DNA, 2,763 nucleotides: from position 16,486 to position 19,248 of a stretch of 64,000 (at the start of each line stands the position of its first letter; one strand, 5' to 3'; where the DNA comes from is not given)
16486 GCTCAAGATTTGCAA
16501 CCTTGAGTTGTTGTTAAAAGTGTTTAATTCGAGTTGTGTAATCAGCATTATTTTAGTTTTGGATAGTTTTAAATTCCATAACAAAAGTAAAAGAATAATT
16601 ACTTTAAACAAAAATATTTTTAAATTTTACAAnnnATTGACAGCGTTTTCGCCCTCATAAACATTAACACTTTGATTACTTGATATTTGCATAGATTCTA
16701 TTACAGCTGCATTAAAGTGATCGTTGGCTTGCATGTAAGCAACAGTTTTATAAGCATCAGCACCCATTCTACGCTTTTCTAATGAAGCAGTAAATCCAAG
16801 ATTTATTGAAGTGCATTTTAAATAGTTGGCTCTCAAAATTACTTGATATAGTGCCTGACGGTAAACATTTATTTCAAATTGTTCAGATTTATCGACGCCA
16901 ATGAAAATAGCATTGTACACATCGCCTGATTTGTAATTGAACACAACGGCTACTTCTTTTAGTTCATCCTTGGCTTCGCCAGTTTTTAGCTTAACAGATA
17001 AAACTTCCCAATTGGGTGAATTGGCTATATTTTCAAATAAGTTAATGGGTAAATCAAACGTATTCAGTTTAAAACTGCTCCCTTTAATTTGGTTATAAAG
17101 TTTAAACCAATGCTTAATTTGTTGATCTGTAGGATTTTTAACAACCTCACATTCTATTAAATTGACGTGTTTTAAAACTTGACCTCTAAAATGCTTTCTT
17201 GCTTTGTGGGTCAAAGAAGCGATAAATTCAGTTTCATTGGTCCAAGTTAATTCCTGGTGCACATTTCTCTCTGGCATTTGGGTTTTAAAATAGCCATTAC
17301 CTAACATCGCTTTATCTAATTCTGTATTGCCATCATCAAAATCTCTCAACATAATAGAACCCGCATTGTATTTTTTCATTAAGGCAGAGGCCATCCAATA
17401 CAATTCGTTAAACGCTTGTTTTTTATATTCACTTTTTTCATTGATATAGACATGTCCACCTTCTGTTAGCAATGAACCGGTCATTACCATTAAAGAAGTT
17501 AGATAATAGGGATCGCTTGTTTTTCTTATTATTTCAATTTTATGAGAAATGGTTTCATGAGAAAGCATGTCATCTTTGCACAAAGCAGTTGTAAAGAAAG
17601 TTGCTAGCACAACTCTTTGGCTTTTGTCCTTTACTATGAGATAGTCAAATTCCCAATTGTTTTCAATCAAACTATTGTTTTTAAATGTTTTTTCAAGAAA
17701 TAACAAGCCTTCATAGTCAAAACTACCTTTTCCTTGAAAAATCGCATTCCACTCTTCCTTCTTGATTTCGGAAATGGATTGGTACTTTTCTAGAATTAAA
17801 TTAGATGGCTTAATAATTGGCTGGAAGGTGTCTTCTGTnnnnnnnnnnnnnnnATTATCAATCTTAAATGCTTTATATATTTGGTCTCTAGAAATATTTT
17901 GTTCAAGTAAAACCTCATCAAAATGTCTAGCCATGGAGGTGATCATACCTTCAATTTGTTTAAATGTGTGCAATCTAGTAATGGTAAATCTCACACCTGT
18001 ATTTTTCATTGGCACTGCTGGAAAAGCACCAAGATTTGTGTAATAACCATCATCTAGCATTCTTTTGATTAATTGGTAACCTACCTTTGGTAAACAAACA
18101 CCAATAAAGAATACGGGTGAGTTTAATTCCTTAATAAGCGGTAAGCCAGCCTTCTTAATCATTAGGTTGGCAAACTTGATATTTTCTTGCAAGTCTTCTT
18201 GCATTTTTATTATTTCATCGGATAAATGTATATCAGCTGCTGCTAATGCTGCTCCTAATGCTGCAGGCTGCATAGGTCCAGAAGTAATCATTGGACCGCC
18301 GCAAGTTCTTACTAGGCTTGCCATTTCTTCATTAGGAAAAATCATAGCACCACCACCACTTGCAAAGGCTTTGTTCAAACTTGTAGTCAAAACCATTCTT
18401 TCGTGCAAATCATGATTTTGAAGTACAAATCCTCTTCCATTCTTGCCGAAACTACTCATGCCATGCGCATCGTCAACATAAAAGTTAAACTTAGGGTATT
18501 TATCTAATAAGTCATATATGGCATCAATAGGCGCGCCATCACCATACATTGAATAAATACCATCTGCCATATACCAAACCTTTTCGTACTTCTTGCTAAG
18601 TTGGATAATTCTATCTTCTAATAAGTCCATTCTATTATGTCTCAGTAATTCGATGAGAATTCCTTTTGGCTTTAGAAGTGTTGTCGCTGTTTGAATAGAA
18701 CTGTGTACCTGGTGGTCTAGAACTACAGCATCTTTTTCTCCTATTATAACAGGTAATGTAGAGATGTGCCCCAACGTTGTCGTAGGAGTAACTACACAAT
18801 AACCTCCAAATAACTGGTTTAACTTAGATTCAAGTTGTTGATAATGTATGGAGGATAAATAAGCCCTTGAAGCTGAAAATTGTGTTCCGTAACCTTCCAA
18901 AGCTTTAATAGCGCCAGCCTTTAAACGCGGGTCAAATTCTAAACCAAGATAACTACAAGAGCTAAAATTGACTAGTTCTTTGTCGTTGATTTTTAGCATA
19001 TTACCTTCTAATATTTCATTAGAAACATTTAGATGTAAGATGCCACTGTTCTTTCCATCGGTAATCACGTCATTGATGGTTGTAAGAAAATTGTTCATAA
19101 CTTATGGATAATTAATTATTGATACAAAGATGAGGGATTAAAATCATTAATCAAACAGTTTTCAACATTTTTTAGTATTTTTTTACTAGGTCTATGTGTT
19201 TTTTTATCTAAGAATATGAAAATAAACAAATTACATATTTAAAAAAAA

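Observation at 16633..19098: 821-aa single-polypeptide fusion of an alpha-oxoamine synthase with a FemAB/BioF2-like acyltransferase-fold domain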

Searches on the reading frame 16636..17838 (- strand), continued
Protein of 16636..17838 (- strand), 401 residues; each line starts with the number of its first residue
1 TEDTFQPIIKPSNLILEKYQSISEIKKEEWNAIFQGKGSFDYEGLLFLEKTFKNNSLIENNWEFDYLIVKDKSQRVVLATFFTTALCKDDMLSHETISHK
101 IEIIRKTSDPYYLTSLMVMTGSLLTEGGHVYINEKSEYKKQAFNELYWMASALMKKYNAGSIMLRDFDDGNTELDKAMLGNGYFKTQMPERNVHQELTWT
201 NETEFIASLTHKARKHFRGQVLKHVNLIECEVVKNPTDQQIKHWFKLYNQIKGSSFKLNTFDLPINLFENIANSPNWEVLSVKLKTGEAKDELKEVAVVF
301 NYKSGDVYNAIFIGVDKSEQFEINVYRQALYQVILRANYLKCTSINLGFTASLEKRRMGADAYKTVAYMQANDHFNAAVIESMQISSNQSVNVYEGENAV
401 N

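Call 101: search_protein_families(library=ncbifam, proteins=[L083:131-1402:+, L084:6721-7842:+, P0178, L083:1479-2555:+], max_evalue=0.00001)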
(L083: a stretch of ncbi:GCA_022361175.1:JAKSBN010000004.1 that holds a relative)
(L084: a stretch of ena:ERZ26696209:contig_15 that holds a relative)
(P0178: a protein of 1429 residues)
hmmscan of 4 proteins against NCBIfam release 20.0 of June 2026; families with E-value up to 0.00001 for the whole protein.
L083:131-1402:+ (424 aa): 11 families
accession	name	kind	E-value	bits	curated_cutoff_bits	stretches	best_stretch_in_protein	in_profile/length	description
NF005697.0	PRK07505.1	subfamily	4.5e-74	249.5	342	1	37-392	43-396/405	hypothetical protein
TIGR00858.1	bioF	equivalog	9.4e-53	179.2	426.45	1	33-391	12-364/365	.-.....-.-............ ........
NF047600.1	SerpalmtaseCFB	equivalog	5.2e-44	150.5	640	1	34-397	35-391/395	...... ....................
NF047599.1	SerpalmtaseBetaP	equivalog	2.4e-41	141.7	500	1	35-393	36-388/394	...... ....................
TIGR01825.1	gly_Cac_T_rel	subfamily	4.8e-41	140.7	535.4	1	30-391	21-375/385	BioF/Kbl family PLP-dependent acyltransferase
NF005394.0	PRK06939.1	equivalog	4.4e-39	134.3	460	1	33-392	32-388/397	glycine C-acetyltransferase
TIGR01822.1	2am3keto_CoA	equivalog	4e-34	118.2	493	1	38-393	33-385/393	glycine C-acetyltransferase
NF047603.1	SerpalmtaseAlphaP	equivalog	9.3e-33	113.5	670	1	40-390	43-388/399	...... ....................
TIGR01821.1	5aminolev_synth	equivalog_domain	1.7e-25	89.8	338.55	1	41-395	44-394/402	5-aminolevulinate synthase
NF005526.0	PRK07179.1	equivalog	6.2e-22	77.7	428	1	41-392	53-393/407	alpha-hydroxyketone-type quorum-sensing autoinducer synthase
NF004608.1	PRK05937.1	equivalog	1.8e-15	56.6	399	1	77-298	44-261/366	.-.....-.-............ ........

L084:6721-7842:+ (374 aa): 11 families
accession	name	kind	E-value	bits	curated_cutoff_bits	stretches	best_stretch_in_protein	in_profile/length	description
NF005697.0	PRK07505.1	subfamily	3.3e-69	233.5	342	1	39-362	46-367/405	hypothetical protein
TIGR00858.1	bioF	equivalog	7e-43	146.7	426.45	1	34-356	14-330/365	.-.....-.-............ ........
NF047600.1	SerpalmtaseCFB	equivalog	7.2e-39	133.6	640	1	21-367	23-362/395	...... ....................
TIGR01825.1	gly_Cac_T_rel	subfamily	2.1e-35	122.1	535.4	1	32-363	24-348/385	BioF/Kbl family PLP-dependent acyltransferase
NF005394.0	PRK06939.1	equivalog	4.5e-33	114.5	460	1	6-363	7-360/397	glycine C-acetyltransferase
NF047599.1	SerpalmtaseBetaP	equivalog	6.2e-32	110.7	500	1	26-362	28-358/394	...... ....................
TIGR01822.1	2am3keto_CoA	equivalog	2.7e-27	95.7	493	1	37-361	33-354/393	glycine C-acetyltransferase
TIGR01821.1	5aminolev_synth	equivalog_domain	7.8e-24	84.3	338.55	1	46-346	50-345/402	5-aminolevulinate synthase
NF047603.1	SerpalmtaseAlphaP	equivalog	1.3e-23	83.3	670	1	44-290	48-290/399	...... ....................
NF005526.0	PRK07179.1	equivalog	6e-20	71.2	428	1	21-284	37-290/407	alpha-hydroxyketone-type quorum-sensing autoinducer synthase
NF004608.1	PRK05937.1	equivalog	6.9e-13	48.1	399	1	122-316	92-280/366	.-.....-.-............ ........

P0178 (1429 aa): 68 families (the best 25 are shown)
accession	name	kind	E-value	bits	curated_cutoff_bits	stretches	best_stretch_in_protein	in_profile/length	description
NF004282.0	PRK05691.1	subfamily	3.8e-86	288.7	4090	1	21-362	247-558/4334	non-ribosomal peptide synthase/polyketide synthase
NF005697.0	PRK07505.1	subfamily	3.6e-74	249.8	342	1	633-1015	16-395/405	hypothetical protein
NF004509.1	PRK05850.1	subfamily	1.1e-71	241.9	775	1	21-365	247-571/578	fatty-acid--AMP ligase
NF006624.1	PRK09192.1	subfamily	7.2e-66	222.7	600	1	23-278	253-506/567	fatty acyl-AMP ligase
NF009124.0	PRK12476.1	subfamily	1.9e-64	217.9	922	1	23-366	274-608/612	fatty acyl-AMP ligase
NF038337.1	FAAL_FadD21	exception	3.2e-64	217.4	1100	1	21-360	248-567/579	fatty-acid--AMP ligase FAAL21/FadD21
NF040633.1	FadD32_Coryne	exception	8.6e-63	212.6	875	1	36-281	298-559/614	FadD32-like long-chain-fatty-acid--AMP ligase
NF038339.3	FAAL_FadD32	equivalog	2.7e-62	210.8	975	1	25-364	259-610/625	long-chain-fatty-acid--AMP ligase FadD32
NF038338.1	FAAL_FadD28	exception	6.6e-56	189.8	1100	1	21-360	248-568/580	fatty-acid--AMP ligase FAAL28/FadD28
NF005850.0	PRK07768.1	subfamily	8.4e-50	169.5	572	1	22-281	232-490/545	long-chain-fatty-acid--CoA ligase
TIGR00858.1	bioF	equivalog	2.5e-45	154.8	426.45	1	657-1015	12-364/365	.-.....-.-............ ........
TIGR01825.1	gly_Cac_T_rel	subfamily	4.4e-41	140.8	535.4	1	642-1015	9-375/385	BioF/Kbl family PLP-dependent acyltransferase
NF047600.1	SerpalmtaseCFB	equivalog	9e-41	139.8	640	1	641-1013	18-383/395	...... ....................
NF047599.1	SerpalmtaseBetaP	equivalog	4.4e-40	137.6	500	1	647-1014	24-385/394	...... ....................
NF005394.0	PRK06939.1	equivalog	1.3e-36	126.3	460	1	631-1015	6-387/397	glycine C-acetyltransferase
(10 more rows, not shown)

L083:1479-2555:+ (359 aa): 0 families

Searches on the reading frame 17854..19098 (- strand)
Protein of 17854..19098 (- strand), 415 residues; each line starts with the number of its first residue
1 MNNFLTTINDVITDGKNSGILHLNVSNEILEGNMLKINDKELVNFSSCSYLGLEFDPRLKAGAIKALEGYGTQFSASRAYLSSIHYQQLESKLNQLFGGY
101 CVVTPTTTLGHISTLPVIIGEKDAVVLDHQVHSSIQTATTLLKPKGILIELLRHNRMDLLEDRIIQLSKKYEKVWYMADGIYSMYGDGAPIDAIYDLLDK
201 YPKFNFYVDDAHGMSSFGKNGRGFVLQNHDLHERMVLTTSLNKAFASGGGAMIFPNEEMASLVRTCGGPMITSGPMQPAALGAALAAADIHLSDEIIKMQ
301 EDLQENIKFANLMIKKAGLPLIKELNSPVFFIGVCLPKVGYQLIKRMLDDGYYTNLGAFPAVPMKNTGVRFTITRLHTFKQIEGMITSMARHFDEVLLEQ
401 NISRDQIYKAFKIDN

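Call 72: search_solved_structures(query=window:17854-19098:-, max_evalue=1e-28, show_alignments=5)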
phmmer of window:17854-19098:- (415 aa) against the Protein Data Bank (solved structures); distinct sequences matched with E-value up to 1e-28: 7.
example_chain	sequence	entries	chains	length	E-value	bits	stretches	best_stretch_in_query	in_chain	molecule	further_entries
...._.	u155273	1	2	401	3e-35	125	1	31-375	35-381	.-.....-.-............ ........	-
8xhd_A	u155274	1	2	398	9.4e-35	123.4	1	31-375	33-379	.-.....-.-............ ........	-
8i7u_C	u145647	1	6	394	9.5e-35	123.4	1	31-375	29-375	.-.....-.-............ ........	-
8xhk_C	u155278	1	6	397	9.7e-35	123.3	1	31-375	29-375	Aminotransferase class I/II-fold pyridoxal phosphate-dependent enzyme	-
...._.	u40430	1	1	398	1.5e-31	112.8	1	33-399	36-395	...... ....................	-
8guh_A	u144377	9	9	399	1.5e-31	112.8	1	33-399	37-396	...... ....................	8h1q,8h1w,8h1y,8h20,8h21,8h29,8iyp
3tqx_A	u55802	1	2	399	1.7e-30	109.4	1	5-388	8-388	2-amino-3-ketobutyrate coenzyme A ligase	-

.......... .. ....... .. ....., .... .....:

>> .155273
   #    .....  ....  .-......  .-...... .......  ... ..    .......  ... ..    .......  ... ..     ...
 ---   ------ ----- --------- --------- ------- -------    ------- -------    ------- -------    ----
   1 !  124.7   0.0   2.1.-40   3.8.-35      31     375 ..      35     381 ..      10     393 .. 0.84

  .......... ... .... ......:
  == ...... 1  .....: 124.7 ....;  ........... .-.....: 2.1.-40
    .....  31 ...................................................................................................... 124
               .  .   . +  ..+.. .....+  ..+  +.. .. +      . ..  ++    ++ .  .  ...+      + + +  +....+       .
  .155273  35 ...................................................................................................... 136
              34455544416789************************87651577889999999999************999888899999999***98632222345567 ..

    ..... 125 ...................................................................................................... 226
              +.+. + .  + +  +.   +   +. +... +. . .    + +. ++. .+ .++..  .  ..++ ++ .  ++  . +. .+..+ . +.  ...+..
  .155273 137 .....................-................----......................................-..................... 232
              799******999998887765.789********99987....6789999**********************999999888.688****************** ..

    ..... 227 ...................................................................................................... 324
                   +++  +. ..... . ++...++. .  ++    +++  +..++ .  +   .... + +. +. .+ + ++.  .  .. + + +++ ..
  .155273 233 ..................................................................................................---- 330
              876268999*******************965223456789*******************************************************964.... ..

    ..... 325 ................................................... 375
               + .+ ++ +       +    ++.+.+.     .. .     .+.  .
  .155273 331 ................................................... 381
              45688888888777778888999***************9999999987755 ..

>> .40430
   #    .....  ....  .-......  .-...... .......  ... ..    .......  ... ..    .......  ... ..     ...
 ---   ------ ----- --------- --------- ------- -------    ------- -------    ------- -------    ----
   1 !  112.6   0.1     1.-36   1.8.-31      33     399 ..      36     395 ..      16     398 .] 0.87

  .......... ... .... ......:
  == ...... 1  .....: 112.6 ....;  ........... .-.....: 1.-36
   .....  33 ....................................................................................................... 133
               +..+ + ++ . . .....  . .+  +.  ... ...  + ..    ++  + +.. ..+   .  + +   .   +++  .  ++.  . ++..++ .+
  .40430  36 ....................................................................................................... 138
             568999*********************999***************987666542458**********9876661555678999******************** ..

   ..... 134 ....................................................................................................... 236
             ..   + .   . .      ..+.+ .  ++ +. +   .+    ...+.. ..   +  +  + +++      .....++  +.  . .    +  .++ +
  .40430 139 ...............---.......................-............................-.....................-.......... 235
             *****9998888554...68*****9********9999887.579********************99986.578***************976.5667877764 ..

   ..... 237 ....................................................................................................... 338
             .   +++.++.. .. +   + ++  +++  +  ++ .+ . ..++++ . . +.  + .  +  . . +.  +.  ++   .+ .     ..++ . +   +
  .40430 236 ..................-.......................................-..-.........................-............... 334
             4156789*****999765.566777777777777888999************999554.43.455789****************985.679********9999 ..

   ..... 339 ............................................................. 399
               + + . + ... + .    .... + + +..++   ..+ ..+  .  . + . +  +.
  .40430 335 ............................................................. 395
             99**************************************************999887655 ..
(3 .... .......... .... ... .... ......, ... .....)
